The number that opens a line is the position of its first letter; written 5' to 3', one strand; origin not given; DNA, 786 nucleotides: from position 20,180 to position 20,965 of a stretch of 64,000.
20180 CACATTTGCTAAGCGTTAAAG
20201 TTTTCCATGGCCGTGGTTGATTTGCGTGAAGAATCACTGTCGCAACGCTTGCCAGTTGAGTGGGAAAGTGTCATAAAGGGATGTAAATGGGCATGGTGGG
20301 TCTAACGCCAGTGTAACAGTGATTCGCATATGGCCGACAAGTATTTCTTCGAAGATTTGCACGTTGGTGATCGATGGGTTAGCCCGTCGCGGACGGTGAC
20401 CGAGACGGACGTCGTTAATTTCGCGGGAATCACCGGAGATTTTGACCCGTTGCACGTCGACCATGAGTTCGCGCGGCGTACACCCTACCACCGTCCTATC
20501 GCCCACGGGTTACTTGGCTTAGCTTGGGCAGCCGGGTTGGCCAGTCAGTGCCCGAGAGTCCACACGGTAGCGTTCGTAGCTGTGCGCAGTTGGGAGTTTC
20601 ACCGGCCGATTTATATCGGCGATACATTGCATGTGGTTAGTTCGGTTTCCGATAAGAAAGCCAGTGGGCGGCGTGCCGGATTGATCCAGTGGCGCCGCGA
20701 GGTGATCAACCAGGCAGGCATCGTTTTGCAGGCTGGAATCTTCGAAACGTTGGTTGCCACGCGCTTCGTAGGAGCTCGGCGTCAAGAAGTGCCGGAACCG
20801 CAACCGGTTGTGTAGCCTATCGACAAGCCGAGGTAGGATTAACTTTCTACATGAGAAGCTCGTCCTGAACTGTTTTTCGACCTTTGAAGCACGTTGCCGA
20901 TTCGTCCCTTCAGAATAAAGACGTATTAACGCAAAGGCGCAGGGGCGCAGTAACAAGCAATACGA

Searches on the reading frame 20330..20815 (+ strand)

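Call 70: search_protein_families(library=pfam, proteins=[window:20330-20815:+], max_evalue=0.001)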
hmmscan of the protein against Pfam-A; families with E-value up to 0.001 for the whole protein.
window:20330-20815:+ (161 aa): 2 families
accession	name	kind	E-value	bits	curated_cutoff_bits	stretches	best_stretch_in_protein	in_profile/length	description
PF01575.25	MaoC_dehydratas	-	1.4e-22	80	27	1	18-113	13-108/123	MaoC like domain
PF13452.11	FAS1_DH_region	-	7.2e-09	36.3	22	1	19-130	10-126/132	FAS1-like, dehydratase domain region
